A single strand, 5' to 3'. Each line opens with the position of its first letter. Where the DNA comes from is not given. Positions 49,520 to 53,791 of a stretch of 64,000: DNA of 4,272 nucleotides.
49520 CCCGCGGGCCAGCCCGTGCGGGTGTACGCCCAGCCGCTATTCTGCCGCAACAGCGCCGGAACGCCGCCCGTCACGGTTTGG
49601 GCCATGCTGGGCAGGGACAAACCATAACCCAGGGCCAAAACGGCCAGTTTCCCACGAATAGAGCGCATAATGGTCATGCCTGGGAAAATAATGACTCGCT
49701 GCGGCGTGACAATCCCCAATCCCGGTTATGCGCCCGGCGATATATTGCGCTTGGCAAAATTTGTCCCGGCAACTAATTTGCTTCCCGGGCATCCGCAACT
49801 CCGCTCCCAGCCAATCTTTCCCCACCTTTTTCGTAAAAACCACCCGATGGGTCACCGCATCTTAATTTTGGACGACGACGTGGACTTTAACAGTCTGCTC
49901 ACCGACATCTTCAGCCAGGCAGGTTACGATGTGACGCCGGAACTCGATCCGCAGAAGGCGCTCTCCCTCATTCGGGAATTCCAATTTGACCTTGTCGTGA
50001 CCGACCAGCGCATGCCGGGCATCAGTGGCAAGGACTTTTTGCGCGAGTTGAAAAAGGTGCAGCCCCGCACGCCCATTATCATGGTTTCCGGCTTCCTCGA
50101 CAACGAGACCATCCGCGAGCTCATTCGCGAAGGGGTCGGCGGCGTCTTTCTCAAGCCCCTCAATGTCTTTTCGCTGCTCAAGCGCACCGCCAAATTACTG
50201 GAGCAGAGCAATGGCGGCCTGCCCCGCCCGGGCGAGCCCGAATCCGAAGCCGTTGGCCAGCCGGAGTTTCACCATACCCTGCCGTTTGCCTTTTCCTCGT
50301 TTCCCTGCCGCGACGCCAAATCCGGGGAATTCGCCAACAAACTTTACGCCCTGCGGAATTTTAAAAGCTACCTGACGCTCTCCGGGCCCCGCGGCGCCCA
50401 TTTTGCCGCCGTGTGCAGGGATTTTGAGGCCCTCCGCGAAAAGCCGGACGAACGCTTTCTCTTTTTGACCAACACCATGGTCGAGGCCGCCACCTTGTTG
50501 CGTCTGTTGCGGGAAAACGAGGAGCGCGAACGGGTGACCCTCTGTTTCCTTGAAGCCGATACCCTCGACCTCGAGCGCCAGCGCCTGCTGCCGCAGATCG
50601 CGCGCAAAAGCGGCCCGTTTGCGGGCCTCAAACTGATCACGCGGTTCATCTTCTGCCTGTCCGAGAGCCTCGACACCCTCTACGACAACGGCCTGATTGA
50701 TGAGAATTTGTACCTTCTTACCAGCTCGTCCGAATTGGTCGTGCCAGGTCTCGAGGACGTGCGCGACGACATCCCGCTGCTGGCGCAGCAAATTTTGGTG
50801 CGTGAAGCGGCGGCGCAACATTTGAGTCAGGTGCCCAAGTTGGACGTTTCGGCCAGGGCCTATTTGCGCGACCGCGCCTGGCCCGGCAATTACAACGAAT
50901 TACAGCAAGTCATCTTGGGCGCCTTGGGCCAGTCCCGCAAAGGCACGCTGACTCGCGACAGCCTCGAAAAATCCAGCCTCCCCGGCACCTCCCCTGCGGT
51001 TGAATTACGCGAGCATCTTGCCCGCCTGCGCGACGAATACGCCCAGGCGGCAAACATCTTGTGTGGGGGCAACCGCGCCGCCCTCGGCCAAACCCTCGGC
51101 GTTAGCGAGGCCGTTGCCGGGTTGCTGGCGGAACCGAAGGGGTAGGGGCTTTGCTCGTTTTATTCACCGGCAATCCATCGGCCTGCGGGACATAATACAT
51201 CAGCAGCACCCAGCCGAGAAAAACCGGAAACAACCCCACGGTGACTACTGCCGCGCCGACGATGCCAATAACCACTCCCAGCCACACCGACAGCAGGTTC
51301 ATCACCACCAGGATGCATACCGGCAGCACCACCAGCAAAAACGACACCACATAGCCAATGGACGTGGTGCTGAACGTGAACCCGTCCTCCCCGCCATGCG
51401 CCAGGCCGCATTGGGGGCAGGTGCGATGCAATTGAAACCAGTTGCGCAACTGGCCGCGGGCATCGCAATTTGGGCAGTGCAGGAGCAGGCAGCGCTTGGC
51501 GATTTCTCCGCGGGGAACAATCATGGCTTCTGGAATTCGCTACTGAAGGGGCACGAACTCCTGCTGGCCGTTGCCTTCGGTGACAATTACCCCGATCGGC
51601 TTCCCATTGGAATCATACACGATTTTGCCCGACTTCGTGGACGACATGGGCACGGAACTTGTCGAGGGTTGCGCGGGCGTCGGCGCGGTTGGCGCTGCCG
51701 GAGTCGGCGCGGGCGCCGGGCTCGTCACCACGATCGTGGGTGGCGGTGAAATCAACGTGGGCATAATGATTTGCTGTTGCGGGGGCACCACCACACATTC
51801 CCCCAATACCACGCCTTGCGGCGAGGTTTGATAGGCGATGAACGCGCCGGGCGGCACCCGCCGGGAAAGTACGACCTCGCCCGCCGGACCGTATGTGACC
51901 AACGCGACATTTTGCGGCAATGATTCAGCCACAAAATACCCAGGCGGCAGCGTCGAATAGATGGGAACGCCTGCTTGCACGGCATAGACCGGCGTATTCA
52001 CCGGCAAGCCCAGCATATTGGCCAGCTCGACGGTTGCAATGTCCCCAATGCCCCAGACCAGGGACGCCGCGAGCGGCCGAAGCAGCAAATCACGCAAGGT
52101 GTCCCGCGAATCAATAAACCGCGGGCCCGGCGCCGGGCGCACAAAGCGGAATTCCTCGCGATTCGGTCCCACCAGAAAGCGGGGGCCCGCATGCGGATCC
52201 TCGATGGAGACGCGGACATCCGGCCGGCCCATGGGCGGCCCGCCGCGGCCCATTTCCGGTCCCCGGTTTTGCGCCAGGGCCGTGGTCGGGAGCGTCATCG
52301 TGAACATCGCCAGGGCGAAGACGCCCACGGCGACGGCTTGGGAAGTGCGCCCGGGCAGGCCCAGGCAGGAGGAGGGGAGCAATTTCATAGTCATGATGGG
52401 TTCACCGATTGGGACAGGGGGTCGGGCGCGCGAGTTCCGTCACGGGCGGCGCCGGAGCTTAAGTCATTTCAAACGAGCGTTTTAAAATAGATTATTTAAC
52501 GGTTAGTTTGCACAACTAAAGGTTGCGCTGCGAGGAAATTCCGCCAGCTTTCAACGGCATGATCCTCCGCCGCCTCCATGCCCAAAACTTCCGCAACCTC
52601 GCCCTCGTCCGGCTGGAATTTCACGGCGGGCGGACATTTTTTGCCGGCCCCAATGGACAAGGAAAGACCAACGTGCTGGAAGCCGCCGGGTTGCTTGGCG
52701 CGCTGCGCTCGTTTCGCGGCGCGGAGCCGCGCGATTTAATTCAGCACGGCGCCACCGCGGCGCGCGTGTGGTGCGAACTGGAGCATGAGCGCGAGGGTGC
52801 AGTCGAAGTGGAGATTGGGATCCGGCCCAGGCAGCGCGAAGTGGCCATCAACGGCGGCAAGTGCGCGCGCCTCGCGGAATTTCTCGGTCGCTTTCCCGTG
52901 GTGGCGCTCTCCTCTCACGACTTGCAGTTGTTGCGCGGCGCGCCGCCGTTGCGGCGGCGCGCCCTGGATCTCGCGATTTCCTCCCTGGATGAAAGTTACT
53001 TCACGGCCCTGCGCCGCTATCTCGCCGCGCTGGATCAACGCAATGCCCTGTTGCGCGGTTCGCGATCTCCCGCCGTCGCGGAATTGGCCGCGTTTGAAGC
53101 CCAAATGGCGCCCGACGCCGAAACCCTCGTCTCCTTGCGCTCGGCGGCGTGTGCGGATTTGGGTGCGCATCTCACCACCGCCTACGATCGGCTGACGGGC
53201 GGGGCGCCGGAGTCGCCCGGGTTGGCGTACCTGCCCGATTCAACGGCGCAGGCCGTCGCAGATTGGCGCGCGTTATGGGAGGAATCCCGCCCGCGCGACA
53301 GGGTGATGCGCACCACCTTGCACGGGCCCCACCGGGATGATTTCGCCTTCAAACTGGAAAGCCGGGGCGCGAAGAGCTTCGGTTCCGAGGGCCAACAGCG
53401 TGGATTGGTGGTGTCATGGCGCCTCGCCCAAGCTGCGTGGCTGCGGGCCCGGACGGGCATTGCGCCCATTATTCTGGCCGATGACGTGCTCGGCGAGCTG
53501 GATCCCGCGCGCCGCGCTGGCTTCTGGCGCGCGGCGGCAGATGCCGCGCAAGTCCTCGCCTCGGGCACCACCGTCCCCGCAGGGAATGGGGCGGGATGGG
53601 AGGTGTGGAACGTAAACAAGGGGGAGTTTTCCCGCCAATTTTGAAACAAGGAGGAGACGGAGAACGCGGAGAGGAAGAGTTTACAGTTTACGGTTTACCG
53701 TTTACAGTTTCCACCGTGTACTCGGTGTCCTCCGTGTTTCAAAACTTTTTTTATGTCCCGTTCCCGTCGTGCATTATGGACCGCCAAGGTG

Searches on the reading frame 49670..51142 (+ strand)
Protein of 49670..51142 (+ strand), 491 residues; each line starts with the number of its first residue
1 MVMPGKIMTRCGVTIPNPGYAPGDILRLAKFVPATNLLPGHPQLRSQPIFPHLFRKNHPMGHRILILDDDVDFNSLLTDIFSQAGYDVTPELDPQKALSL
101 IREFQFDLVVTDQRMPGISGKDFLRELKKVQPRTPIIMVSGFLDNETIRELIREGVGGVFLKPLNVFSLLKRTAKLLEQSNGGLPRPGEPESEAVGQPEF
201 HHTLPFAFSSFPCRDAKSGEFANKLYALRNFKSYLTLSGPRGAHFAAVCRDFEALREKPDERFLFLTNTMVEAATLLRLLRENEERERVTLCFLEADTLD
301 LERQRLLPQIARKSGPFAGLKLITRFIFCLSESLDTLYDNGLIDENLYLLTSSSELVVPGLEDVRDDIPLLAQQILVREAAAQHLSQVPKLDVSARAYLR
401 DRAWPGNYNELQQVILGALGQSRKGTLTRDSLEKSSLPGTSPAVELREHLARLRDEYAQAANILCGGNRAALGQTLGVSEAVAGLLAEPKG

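Call 16: search_protein_families(library=pfam, proteins=[window:49670-51142:+], max_evalue=0.01)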
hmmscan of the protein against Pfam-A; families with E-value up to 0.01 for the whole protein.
window:49670-51142:+ (491 aa): 3 families
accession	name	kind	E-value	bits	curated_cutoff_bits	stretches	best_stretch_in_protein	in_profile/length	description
PF00072.30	Response_reg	-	3.7e-21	75.8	30.2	1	64-172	1-109/111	Response regulator receiver domain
PF25601.1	AAA_lid_14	-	3.2e-11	43.3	27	1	365-437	4-75/87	AAA+ ATPase lid domain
PF14532.12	Sigma54_activ_2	-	7.6e-06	26.6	25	1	217-361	6-138/138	Sigma-54 interaction domain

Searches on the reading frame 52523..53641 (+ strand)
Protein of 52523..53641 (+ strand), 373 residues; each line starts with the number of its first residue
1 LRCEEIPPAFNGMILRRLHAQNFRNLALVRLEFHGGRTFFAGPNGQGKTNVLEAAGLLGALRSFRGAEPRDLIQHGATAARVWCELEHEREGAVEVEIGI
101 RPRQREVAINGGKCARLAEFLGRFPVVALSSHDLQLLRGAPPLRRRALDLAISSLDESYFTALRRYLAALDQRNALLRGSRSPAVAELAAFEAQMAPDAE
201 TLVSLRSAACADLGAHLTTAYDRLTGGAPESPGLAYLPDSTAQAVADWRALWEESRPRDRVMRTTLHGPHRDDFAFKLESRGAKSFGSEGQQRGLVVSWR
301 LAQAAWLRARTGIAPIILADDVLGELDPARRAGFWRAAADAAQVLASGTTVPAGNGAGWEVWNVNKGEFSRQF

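Call 16: search_protein_families(library=pfam, proteins=[window:52523-53641:+], max_evalue=0.01)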
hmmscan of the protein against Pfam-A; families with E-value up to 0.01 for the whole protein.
window:52523-53641:+ (373 aa): 4 families
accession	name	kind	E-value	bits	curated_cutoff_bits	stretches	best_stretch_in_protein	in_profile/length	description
PF02463.25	SMC_N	-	3.7e-13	49.9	40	1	15-175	2-176/220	RecF/RecN/SMC N terminal domain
PF13476.12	AAA_23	-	2.3e-05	25.5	27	1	17-54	1-38/201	AAA domain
PF13175.12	AAA_15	-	0.00014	22.1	32.1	1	13-54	1-42/374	AAA ATPase domain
PF13304.12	AAA_21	-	0.0066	17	27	0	38-61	2-25/304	AAA domain, putative AbiEii toxin, Type IV TA system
